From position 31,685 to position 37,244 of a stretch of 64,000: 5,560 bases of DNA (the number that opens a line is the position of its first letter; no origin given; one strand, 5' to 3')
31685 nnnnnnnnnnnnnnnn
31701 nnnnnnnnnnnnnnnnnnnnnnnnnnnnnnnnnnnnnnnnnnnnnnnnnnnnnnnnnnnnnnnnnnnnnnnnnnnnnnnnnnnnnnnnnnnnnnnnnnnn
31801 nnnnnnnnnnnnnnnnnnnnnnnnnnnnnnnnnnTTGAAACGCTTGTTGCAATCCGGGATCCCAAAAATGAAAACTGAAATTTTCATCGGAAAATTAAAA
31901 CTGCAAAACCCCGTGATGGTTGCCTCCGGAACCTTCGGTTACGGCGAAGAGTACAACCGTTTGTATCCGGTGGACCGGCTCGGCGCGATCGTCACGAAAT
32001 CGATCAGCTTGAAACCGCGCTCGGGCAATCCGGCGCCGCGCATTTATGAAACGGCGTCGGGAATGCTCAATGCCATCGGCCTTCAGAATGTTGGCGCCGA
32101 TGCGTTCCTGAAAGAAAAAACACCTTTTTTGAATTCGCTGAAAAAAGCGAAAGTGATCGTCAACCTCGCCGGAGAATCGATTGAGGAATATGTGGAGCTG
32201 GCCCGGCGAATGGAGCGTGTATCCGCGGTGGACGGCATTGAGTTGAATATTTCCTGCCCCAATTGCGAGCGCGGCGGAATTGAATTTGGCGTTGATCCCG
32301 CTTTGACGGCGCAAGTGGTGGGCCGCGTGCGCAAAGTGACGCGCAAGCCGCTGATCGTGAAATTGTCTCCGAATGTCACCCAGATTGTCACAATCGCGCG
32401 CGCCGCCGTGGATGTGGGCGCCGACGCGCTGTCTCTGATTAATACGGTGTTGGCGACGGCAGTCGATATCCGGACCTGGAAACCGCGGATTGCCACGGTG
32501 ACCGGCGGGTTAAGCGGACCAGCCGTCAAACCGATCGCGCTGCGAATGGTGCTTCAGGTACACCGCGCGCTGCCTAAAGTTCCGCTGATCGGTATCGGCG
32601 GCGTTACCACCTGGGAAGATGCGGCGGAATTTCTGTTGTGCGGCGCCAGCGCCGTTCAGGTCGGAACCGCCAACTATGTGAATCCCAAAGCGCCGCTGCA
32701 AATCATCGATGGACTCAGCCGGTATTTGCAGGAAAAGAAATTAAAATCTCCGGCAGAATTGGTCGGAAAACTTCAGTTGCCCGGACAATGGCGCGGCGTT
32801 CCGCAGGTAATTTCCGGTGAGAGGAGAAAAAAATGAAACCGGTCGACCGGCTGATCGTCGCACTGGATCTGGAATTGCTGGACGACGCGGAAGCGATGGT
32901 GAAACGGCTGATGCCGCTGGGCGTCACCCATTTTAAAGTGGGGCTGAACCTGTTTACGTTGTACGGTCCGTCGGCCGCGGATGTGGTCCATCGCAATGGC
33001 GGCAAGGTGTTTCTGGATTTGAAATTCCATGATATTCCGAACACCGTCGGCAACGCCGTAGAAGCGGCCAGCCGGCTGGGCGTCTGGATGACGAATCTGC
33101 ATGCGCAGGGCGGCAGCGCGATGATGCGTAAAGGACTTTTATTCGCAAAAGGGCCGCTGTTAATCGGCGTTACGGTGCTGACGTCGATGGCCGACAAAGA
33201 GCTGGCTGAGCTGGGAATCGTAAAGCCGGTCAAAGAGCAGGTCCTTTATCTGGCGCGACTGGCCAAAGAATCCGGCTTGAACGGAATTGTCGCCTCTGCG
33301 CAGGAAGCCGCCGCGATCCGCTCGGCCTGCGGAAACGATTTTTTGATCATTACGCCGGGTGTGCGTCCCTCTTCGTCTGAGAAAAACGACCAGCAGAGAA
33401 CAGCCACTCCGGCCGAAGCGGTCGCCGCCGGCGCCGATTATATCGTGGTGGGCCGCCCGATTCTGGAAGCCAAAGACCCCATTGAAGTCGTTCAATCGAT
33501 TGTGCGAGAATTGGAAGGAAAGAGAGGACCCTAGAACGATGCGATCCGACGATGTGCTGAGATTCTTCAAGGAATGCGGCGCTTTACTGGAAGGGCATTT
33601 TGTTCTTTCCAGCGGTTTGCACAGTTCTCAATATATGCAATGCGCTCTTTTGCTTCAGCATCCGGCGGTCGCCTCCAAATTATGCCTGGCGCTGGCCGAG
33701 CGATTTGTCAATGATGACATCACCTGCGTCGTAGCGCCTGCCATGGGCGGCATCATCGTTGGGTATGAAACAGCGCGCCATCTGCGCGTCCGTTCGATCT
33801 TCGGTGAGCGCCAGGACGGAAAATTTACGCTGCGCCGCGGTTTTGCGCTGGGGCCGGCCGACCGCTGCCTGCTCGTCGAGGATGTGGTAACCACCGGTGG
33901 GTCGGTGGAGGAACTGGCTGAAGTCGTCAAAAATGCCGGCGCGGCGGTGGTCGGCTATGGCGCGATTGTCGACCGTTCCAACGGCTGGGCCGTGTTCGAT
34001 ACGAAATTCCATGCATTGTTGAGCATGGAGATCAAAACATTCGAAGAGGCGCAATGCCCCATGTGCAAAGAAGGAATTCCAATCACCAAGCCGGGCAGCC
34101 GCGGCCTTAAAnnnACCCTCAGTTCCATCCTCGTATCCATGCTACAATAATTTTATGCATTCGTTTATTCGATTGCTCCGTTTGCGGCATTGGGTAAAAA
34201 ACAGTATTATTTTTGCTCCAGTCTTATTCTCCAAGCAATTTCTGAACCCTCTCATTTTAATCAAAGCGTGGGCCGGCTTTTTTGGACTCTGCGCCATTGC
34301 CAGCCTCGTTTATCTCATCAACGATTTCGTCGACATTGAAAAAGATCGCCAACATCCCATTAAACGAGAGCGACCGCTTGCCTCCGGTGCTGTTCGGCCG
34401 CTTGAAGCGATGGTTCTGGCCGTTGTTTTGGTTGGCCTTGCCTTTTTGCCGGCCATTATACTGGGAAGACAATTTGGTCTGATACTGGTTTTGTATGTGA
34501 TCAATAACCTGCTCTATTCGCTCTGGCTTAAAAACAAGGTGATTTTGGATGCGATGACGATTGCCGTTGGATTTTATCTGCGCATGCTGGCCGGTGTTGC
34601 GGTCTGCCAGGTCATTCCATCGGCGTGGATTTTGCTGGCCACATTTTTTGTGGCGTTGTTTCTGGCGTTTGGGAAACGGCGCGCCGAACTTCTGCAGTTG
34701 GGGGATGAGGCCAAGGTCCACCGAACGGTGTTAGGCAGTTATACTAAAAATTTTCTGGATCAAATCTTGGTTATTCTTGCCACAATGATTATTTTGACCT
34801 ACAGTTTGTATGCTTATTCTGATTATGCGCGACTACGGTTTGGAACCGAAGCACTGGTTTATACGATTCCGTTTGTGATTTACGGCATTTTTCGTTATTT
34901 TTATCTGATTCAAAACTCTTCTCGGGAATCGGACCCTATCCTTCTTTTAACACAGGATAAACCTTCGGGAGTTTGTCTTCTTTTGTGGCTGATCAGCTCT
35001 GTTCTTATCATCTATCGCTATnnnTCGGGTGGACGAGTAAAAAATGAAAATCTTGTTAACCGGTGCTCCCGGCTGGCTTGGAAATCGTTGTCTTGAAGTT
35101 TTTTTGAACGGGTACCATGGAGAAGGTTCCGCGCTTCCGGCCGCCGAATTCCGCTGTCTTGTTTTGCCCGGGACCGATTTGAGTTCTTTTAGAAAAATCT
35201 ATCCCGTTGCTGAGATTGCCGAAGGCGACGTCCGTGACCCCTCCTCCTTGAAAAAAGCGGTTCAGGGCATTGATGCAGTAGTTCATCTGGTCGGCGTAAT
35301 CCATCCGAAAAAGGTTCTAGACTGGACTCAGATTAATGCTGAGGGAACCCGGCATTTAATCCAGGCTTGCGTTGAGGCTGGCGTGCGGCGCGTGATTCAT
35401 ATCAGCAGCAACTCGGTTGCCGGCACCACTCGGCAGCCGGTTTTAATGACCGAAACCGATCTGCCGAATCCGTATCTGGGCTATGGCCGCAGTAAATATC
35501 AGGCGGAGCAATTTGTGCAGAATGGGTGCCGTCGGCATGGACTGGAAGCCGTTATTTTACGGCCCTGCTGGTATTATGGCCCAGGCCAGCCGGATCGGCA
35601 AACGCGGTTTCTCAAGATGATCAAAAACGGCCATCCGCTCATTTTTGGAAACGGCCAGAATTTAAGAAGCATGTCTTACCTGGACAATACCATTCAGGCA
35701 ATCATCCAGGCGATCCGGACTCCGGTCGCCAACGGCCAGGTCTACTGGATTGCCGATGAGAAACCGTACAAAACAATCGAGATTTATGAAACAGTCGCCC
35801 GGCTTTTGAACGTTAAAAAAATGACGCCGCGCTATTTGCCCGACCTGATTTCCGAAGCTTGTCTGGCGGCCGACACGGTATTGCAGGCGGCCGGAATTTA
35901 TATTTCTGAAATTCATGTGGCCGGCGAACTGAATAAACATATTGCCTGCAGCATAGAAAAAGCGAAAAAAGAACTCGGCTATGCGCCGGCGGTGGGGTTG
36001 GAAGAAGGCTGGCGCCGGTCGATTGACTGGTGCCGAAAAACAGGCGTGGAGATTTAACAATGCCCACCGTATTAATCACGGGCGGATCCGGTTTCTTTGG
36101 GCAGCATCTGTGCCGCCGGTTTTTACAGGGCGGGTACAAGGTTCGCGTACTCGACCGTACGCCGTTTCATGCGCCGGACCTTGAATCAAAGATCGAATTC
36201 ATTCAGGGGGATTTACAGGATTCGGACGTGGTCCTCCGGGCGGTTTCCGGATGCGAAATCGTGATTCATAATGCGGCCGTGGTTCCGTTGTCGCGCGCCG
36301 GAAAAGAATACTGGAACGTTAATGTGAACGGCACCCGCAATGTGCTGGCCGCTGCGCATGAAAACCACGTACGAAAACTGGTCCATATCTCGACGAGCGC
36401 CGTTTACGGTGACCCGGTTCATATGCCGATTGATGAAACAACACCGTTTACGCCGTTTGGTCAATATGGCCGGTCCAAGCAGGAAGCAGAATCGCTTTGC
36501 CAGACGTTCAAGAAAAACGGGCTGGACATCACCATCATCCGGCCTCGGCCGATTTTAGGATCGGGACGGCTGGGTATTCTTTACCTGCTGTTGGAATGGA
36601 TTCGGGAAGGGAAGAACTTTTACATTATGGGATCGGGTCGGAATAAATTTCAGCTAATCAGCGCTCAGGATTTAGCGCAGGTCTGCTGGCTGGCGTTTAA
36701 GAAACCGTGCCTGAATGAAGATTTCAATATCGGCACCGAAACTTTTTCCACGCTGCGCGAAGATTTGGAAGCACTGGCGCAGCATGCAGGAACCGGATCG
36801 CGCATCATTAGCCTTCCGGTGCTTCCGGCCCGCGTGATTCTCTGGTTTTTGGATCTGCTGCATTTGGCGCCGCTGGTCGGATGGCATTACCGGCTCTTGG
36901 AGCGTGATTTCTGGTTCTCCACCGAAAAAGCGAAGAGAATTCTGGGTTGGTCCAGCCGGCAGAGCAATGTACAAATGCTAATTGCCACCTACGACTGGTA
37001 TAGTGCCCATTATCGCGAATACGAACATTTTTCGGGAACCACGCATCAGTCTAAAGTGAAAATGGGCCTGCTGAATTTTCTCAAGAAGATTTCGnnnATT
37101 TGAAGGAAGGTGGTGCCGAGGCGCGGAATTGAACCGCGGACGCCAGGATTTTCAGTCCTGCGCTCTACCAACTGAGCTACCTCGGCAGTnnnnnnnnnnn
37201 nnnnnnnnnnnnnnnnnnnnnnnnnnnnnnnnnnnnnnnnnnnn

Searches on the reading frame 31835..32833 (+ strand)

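Call 16: search_protein_families(library=pfam, proteins=[window:31835-32833:+], max_evalue=0.00001)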
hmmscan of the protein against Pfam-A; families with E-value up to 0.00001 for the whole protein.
window:31835-32833:+ (333 aa): 2 families
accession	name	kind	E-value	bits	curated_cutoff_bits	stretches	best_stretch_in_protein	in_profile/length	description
PF01180.27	DHO_dh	-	4.6e-84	282.5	27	1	20-298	8-291/291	Dihydroorotate dehydrogenase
PF01207.24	Dus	-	6.6e-11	42.3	20.4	1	102-285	50-222/311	Dihydrouridine synthase (Dus)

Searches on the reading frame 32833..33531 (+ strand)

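Call 16: search_protein_families(library=pfam, proteins=[window:32833-33531:+], max_evalue=0.00001)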
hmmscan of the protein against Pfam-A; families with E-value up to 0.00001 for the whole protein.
window:32833-33531:+ (233 aa): 1 family
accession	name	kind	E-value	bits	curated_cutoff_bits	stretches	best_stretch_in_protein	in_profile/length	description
PF00215.30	OMPdecase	-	1e-56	192.8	27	1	6-222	2-220/221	Orotidine 5'-phosphate decarboxylase / HUMPS family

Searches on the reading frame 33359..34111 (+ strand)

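Call 16: search_protein_families(library=pfam, proteins=[window:33359-34111:+], max_evalue=0.00001)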
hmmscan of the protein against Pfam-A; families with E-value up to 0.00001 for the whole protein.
window:33359-34111:+ (251 aa): 1 family
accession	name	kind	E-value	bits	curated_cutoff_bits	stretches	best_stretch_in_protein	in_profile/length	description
PF00156.33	Pribosyltran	-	4.1e-11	42.9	26.3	1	100-224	7-144/158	Phosphoribosyl transferase domain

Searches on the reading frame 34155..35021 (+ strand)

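Call 16: search_protein_families(library=pfam, proteins=[window:34155-35021:+], max_evalue=0.00001)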
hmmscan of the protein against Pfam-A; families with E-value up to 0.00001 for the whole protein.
window:34155-35021:+ (289 aa): 1 family
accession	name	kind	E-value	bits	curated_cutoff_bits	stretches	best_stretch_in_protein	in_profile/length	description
PF01040.23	UbiA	-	6.7e-26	91.5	34.2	1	28-261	15-241/250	UbiA prenyltransferase family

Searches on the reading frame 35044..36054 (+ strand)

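Call 16: search_protein_families(library=pfam, proteins=[window:35044-36054:+], max_evalue=0.00001)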
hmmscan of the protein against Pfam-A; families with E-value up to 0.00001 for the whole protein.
window:35044-36054:+ (337 aa): 7 families
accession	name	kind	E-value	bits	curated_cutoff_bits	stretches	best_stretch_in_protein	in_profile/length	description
PF01370.27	Epimerase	-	9e-32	110.8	20.9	1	3-236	1-239/240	NAD dependent epimerase/dehydratase family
PF01073.25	3Beta_HSD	-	3.5e-30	105.4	22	1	6-259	3-272/280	3-beta hydroxysteroid dehydrogenase/isomerase family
PF16363.11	GDP_Man_Dehyd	-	9.7e-22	78.3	27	1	54-324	52-330/332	GDP-mannose 4,6 dehydratase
PF04321.23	RmlD_sub_bind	-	1.6e-15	57.4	27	1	1-254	1-230/287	RmlD substrate binding domain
PF13460.12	NAD_binding_10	-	4.4e-15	56.5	27.2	1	54-180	39-149/184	NAD(P)H-binding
PF07993.18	NAD_binding_4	-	3.3e-12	46.6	20.1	1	66-179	79-209/258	Male sterility protein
PF02719.21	Polysacc_synt_2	-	1.9e-07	31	20.2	0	3-124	1-130/293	Polysaccharide biosynthesis protein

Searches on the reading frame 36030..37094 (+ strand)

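Call 16: search_protein_families(library=pfam, proteins=[window:36030-37094:+], max_evalue=0.00001)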
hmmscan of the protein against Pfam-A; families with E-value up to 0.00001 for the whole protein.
window:36030-37094:+ (355 aa): 9 families
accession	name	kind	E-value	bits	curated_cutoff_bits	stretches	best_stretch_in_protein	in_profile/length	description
PF01370.27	Epimerase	-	2.2e-47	161.9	20.9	1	14-235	1-240/240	NAD dependent epimerase/dehydratase family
PF16363.11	GDP_Man_Dehyd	-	1.7e-30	107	27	1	15-256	1-269/332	GDP-mannose 4,6 dehydratase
PF01073.25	3Beta_HSD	-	3.8e-29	102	22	1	15-225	1-231/280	3-beta hydroxysteroid dehydrogenase/isomerase family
PF13460.12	NAD_binding_10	-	9.5e-22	78.2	27.2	1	18-174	1-145/184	NAD(P)H-binding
PF07993.18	NAD_binding_4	-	1.2e-21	77.4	20.1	1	50-183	58-215/258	Male sterility protein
PF04321.23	RmlD_sub_bind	-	7.8e-17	61.7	27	1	13-198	2-174/287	RmlD substrate binding domain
PF02719.21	Polysacc_synt_2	-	4.1e-14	52.9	20.2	1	14-123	1-129/293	Polysaccharide biosynthesis protein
PF05368.20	NmrA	-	2.7e-07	30.9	27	1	13-118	4-103/298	NmrA-like family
PF00106.31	adh_short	-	3.2e-06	27.2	26.6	1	13-109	2-119/195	short chain dehydrogenase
